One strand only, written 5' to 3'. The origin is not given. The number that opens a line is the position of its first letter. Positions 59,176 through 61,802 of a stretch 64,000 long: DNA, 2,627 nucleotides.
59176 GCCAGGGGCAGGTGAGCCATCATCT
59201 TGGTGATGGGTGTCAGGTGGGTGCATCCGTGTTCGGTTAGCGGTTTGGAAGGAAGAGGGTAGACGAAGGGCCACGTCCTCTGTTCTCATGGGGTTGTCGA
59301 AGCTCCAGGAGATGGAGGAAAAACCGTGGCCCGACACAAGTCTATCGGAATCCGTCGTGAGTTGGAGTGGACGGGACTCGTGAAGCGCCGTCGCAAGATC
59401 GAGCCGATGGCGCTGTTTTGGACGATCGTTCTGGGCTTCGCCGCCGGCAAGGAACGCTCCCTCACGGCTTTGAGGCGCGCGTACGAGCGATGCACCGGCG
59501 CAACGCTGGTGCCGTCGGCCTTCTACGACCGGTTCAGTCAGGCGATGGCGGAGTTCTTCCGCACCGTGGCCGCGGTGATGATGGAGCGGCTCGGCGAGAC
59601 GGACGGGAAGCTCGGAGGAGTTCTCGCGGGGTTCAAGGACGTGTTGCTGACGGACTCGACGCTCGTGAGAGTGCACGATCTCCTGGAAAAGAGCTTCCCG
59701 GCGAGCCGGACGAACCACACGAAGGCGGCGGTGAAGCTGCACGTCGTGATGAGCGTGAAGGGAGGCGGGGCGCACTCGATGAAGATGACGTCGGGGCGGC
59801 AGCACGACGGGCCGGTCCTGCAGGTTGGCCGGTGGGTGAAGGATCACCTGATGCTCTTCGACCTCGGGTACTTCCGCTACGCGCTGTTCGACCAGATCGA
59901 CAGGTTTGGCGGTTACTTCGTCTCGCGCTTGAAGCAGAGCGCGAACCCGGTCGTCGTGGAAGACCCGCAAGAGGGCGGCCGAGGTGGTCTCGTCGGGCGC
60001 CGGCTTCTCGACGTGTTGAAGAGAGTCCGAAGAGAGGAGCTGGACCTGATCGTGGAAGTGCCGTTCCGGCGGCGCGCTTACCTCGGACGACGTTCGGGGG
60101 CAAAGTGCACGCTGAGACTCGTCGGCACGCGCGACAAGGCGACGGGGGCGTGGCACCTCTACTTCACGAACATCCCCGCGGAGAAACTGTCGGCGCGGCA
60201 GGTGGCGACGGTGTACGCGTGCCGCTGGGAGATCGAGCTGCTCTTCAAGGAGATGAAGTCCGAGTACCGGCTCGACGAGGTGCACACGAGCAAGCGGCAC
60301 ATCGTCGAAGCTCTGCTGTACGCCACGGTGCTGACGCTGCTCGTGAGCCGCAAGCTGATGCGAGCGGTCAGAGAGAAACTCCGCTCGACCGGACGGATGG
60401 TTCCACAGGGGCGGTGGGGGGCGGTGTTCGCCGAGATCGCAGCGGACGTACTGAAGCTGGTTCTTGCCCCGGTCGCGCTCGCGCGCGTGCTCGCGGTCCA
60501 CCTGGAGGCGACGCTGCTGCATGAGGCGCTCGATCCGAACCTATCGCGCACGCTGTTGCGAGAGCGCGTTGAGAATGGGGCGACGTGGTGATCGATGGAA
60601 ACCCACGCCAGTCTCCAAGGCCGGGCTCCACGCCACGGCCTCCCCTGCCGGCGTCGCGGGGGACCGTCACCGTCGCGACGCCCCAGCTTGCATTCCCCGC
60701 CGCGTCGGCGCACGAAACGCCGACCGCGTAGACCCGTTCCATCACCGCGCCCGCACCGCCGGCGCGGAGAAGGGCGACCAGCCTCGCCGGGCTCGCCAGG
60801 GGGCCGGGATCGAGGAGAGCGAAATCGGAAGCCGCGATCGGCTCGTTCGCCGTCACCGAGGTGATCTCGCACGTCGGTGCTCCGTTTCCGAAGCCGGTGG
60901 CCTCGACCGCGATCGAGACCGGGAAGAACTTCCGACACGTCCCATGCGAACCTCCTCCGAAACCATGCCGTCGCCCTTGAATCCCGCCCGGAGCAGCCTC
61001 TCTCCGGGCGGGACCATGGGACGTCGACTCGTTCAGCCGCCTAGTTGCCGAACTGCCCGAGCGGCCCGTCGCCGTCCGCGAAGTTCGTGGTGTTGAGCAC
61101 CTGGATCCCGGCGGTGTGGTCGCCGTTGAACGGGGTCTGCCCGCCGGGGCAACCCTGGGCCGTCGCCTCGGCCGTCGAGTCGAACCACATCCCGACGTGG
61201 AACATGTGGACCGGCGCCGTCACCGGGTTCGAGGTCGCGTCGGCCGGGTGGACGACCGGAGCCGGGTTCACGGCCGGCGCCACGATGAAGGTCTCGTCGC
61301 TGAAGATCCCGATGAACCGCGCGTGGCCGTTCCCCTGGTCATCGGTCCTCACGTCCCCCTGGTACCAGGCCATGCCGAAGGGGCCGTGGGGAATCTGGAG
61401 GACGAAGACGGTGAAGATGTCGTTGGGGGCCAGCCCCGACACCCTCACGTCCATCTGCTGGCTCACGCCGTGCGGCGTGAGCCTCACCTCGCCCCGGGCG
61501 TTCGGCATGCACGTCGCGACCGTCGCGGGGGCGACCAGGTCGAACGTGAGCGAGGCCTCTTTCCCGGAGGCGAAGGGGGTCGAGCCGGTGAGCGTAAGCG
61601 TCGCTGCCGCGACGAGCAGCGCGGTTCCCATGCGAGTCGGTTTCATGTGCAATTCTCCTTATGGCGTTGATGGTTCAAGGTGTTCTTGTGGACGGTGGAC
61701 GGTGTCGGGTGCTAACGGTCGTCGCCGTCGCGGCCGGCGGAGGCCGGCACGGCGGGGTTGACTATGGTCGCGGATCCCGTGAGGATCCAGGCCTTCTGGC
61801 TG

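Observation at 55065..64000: Island-like accessory stretch downstream of tRNA-Sec with an IS4 element and gene remnants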

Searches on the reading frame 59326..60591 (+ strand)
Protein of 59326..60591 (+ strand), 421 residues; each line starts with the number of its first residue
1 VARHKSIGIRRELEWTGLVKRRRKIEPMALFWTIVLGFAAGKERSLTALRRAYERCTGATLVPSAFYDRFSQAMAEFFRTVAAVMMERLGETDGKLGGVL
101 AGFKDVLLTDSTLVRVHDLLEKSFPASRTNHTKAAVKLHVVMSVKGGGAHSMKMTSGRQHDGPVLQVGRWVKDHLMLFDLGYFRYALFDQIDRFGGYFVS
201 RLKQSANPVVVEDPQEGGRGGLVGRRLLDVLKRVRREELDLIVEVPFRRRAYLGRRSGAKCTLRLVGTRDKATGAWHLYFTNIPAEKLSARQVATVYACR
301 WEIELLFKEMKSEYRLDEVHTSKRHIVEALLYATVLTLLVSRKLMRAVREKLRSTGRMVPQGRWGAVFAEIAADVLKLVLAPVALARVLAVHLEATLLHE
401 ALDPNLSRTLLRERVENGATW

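Call 4: search_protein_families(library=pfam, proteins=[window:59326-60591:+], max_evalue=0.01)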
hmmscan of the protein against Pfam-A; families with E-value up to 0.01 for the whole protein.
window:59326-60591:+ (421 aa): 2 families
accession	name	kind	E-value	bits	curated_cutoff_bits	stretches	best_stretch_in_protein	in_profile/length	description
PF01609.27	DDE_Tnp_1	-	6.6e-30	104.8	23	1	103-338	3-198/200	Transposase DDE domain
PF04693.18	DDE_Tnp_2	-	0.0013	18.4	20.2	1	249-347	228-321/327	Archaeal putative transposase ISC1217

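Call 9: find_encoding_contigs(protein=window:59326-60591:+, flank=3000, max_places=10)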
Protein window:59326-60591:+ (421 aa): no gene with exactly this product is on record in the collection.

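Call 25: find_homologous_proteins(query=window:59326-60591:+)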
Query window:59326-60591:+ (421 aa): 641 proteins with E <= 0.001 among 8000 candidates; the best 120 are listed.
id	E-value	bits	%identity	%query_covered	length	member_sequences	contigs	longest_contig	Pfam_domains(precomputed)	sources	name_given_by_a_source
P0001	2.6e-262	888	100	96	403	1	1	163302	PF01609.28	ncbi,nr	ncbi:MAG: IS4 family transposase [Acidobacteria bacterium]|nr:IS4 family transposase [Acidobacteriot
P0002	2.8e-236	803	89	97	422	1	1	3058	PF01609.28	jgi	jgi:putative transposase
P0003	7.6e-227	771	82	100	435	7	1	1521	PF01609.28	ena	-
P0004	4.8e-211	719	78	100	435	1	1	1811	PF01609.28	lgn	-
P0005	1.5e-208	711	81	97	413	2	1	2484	PF01609.28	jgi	-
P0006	1.1e-204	698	75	100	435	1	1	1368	PF01609.28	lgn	-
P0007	7.5e-171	587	64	100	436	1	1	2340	PF01609.28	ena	-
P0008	7.3e-170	584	62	100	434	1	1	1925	PF01609.28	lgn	-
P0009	1.1e-169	583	63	100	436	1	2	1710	PF01609.28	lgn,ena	-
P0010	1.2e-168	580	66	96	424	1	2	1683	PF01609.28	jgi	jgi:IS4 transposase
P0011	1.3e-168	580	63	100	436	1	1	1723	PF01609.28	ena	-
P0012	9.9e-168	577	65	96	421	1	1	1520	PF01609.28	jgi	jgi:IS4 transposase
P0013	1.9e-167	576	63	100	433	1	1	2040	PF01609.28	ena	-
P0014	2.7e-167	575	63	100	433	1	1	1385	PF01609.28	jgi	-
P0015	3.4e-167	575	65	96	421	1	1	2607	PF01609.28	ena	-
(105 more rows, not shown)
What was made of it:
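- Related elements mostly assemble as lone ~1.5-kb contigs (call 25).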

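Call 26: find_encoding_contigs(protein=P0001, flank=10000, max_places=5)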
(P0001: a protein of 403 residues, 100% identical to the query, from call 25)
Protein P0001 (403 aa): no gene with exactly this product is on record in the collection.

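Call 27: find_encoding_contigs(protein=P0003, flank=3000, max_places=5)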
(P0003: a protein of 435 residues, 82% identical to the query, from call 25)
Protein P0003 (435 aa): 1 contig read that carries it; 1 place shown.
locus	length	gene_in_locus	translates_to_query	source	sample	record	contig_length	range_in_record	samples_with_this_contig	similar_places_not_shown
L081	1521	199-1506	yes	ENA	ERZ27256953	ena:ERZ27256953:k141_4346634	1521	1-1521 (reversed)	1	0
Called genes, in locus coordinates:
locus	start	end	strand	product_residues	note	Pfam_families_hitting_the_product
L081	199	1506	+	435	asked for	PF01609:DDE_Tnp_1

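Call 28: find_encoding_contigs(protein=P0002, flank=3000, max_places=5)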
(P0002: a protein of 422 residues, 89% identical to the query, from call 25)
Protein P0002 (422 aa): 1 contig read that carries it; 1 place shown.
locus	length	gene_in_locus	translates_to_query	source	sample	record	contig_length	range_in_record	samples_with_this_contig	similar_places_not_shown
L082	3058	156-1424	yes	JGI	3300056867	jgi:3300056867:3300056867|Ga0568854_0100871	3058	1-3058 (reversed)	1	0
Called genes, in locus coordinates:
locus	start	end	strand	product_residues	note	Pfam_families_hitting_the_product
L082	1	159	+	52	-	?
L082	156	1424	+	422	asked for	PF01609:DDE_Tnp_1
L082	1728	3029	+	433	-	PF01609:DDE_Tnp_1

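Call 32: find_encoding_contigs(protein=P0005, flank=3000, max_places=5)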
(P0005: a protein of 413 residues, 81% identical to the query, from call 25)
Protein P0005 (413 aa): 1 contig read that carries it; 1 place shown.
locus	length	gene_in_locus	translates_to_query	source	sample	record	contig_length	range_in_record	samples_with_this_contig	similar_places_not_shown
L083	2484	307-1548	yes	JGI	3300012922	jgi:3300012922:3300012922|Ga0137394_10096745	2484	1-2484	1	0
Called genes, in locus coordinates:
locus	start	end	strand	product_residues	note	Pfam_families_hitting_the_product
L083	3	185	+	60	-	?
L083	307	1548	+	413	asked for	PF01609:DDE_Tnp_1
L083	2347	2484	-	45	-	?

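Call 37: search_protein_families(library=ncbifam, proteins=[window:59326-60591:+], max_evalue=0.01)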
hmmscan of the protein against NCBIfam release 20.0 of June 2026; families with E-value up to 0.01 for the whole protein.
window:59326-60591:+ (421 aa): 8 families
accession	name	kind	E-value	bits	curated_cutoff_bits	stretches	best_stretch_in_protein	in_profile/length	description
NF033592.1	transpos_IS4_1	equivalog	1e-74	251.7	115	1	16-345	17-332/332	IS4 family transposase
NF033559.2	transpos_IS1634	equivalog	2.6e-13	49.8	100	1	275-354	359-436/483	IS1634 family transposase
NF033591.1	transpos_IS4_2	equivalog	1.3e-09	37.7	152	1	187-337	134-273/340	IS4 family transposase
NF049999.1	transpos_IS701_3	equivalog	3e-08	33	170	1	170-337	174-353/412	IS701 family transposase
NF049925.1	transpos_IS4_4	equivalog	3.9e-06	25.9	250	1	260-319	286-345/449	IS4 family transposase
NF033540.2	transpos_IS701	equivalog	6.4e-06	25.7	150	1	171-318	180-336/363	IS701 family transposase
NF033590.1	transpos_IS4_3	equivalog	1.2e-05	24.6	160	1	273-345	251-320/405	IS4 family transposase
NF049921.1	transpos_IS701_2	equivalog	0.0043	16.5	250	1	268-331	216-277/318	IS701 family transposase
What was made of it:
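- Checked: DDE_Tnp_1 transposase 59326-60591 (call 4), which also matches NCBIfam transpos_IS4_1 at 251.7 bits against a cut-off of 115 (call 37).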

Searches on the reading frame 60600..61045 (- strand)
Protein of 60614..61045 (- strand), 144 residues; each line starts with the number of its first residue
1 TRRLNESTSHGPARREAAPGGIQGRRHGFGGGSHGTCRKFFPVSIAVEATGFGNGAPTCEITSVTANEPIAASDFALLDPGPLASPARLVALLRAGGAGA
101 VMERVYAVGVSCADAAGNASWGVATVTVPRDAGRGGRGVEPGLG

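Call 37: search_protein_families(library=ncbifam, proteins=[window:60600-61045:-], max_evalue=0.01)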
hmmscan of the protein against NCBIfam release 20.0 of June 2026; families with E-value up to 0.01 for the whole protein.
window:60600-61045:- (148 aa): 0 families

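Call 46: search_protein_families(library=pfam, proteins=[window:60614-61045:-], max_evalue=5)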
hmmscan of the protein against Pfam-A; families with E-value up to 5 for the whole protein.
window:60614-61045:- (144 aa): 0 families

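Call 81: search_protein_representatives(protein=window:60614-61045:-)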
Query: 144 residues. Proteins with E-value up to 0.001 (for the whole library): 853; up to 1e-10: 24; up to 1e-30: 0. The best 150 are listed.
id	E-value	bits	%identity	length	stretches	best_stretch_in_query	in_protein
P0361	1.4e-27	112.7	66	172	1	39-143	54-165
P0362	4.1e-18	82.0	38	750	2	38-133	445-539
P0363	4.0e-17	78.8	40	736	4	38-130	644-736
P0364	5.6e-17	78.4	40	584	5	39-130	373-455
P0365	2.9e-16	76.1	45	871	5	39-134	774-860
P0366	3.1e-15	72.7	53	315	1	38-133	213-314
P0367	1.7e-14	70.3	51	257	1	36-129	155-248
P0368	2.6e-14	69.7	48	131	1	39-134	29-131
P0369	3.1e-14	69.5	41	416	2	53-133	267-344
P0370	1.6e-13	67.2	53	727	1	42-132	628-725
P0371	2.5e-13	66.5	44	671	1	39-135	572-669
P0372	2.6e-13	66.5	33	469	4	42-132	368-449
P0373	7.2e-13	65.0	41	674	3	37-131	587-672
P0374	1.3e-12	64.2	42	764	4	39-136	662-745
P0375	1.3e-12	64.2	46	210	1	39-133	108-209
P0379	7.3e-12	61.8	42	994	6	40-132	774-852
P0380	7.8e-12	61.7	36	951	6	42-132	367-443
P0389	3.6e-10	56.3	32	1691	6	53-133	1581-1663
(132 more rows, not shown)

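Call 82: search_protein_families(library=pfam, proteins=[P0361, P0362, P0363, P0364, P0365, P0372, P0379, P0380, P0389, P0366], max_evalue=0.001)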
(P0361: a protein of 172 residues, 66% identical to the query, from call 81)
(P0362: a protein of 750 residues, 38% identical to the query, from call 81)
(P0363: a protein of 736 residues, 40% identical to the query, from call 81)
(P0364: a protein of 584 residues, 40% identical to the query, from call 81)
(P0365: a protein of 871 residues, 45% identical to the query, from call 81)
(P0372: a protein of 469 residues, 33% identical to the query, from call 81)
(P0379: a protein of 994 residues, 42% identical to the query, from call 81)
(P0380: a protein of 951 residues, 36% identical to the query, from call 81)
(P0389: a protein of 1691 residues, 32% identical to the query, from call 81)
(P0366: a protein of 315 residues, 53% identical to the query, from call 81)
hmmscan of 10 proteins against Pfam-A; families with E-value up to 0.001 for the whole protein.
P0361 (172 aa): 0 families

P0362 (750 aa): 1 family
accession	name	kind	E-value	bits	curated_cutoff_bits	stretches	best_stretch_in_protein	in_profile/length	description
PF02494.22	HYR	-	1.3e-27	96.4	21.7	2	346-422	2-81/81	HYR domain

P0363 (736 aa): 3 families
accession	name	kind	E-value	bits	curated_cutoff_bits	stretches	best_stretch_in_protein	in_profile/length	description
PF19077.6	Big_13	-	2.2e-05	25.3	27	0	487-511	76-100/102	Bacterial Ig-like domain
PF20164.4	GspA_SrpA_N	-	0.00018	22.3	27.4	0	687-734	66-111/117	GspA/SrpA SigLec-like domain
PF18981.6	InlK_D3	-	0.0006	20.3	25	0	712-734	52-75/75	Internalin K domain (D3/D4)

P0364 (584 aa): 6 families
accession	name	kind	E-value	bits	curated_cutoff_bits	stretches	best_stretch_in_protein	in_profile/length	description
PF17936.7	Big_6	-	1.9e-10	41.3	27.6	0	400-451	33-80/83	Bacterial Ig domain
PF15418.12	DUF4625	-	4.6e-10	40.3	27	0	174-226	72-123/131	Domain of unknown function (DUF4625)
PF19077.6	Big_13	-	4.7e-10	40.3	27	0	529-557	67-97/102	Bacterial Ig-like domain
PF19407.5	DUF5979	-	4.3e-05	24.5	25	0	529-568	10-50/104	Domain of unknown function (DUF5979)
PF08530.16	PepX_C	-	9.8e-05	22.8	22.5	0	287-333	79-125/217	X-Pro dipeptidyl-peptidase C-terminal non-catalytic domain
PF00028.23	Cadherin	-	0.00046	21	28.8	0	514-560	42-90/93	Cadherin domain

P0365 (871 aa): 5 families
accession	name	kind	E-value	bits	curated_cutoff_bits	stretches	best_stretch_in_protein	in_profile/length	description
PF19077.6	Big_13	-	4.6e-10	40.3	27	0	398-449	53-100/102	Bacterial Ig-like domain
PF17936.7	Big_6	-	4.6e-06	27.2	27.6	0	427-447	61-81/83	Bacterial Ig domain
PF12245.14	Big_3_2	-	9.8e-05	23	23.3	0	425-448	96-119/122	Bacterial Ig-like domain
PF17786.7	Mannosidase_ig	-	0.0002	22.3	23.4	0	426-460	17-51/91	Mannosidase Ig/CBM-like domain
PF06830.16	Root_cap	-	0.00064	20.3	27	0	609-627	2-20/57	Root cap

P0372 (469 aa): 4 families
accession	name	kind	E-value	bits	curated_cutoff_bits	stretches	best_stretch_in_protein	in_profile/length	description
PF19077.6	Big_13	-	1.4e-07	32.4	27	0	306-336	69-100/102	Bacterial Ig-like domain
PF19407.5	DUF5979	-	2.5e-06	28.5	25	0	309-391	16-103/104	Domain of unknown function (DUF5979)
PF15418.12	DUF4625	-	7.3e-06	26.7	27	0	39-115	46-125/131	Domain of unknown function (DUF4625)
PF00028.23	Cadherin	-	0.00047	20.9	28.8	0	421-447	65-92/93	Cadherin domain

P0379 (994 aa): 3 families
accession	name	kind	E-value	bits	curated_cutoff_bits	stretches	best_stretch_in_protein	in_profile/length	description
PF15418.12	DUF4625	-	8.9e-06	26.5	27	0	625-646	107-128/131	Domain of unknown function (DUF4625)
PF19077.6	Big_13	-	4.5e-05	24.3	27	0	920-950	69-97/102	Bacterial Ig-like domain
PF06649.17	DUF1161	-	0.0004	21.1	25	0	610-638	4-32/52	Protein of unknown function (DUF1161)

P0380 (951 aa): 5 families
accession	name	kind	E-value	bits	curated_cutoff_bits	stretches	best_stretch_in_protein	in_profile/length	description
PF19077.6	Big_13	-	4.3e-08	34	27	0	692-739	57-100/102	Bacterial Ig-like domain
PF22352.2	K319L-like_PKD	-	2e-07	31.3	27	0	496-539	41-84/84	K319L-like, PKD domain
PF15418.12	DUF4625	-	1.4e-05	25.8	27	0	516-538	107-129/131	Domain of unknown function (DUF4625)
PF13750.12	Big_3_3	-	3.9e-05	23.8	27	0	714-736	121-143/157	Bacterial Ig-like domain (group 3)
PF14054.11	DUF4249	-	8.4e-05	22.7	28.5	0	658-781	22-144/269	Domain of unknown function (DUF4249)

P0389 (1691 aa): 5 families
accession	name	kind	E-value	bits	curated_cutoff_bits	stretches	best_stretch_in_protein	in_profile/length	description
PF22352.2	K319L-like_PKD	-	1.1e-12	48.2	27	1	543-628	1-84/84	K319L-like, PKD domain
PF01436.27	NHL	-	2.3e-09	37.3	20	1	157-180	3-26/28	NHL repeat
PF24684.1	Vgb_lyase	-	4.1e-05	23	50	0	435-507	98-166/290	Virginiamycin B lyase family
PF08450.18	SGL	-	5.9e-05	23.2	26.3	0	123-229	11-113/246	SMP-30/Gluconolactonase/LRE-like region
PF18911.6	PKD_4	-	0.00012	22.5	27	0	536-575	1-40/85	PKD domain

P0366 (315 aa): 1 family
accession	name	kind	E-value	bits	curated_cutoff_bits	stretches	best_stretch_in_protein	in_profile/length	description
PF02494.22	HYR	-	8e-22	77.8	21.7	2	113-190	1-81/81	HYR domain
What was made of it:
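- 60616..61017 (-): Module M3e: pseudogene of the 172-196-aa Ig-like-domain gene. It has a 145-nt frameshifting deletion at 60930/60931, a 21-nt deletion at 60826/60827, and its last ~7 codons are missing at the IS junction. The domain recurs in 853 proteins, some with Big_13, Big_6 or HYR domains (calls 81, 82).
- Checked: Several of those tested carry Big_13, Big_6 or HYR domains (calls 81, 82).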

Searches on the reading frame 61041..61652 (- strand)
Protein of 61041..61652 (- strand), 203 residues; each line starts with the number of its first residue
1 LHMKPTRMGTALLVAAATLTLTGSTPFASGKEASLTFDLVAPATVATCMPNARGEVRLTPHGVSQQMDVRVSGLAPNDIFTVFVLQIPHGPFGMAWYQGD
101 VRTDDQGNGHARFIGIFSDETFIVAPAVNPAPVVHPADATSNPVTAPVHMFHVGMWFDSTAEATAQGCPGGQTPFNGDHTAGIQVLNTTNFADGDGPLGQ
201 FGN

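Call 4: search_protein_families(library=pfam, proteins=[window:61041-61652:-], max_evalue=0.01)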
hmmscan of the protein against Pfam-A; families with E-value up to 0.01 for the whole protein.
window:61041-61652:- (203 aa): 0 families

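Call 37: search_protein_families(library=ncbifam, proteins=[window:61041-61652:-], max_evalue=0.01)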
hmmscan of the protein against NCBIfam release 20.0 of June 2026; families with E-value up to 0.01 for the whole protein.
window:61041-61652:- (203 aa): 0 families

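Call 46: search_protein_families(library=pfam, proteins=[window:61041-61652:-], max_evalue=5)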
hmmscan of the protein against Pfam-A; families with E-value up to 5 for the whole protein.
window:61041-61652:- (203 aa): 0 families
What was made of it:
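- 61041..61652 (-): Module M3d: secreted 201-203-aa hypothetical protein, intact. No Pfam hit (calls 4, 46).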
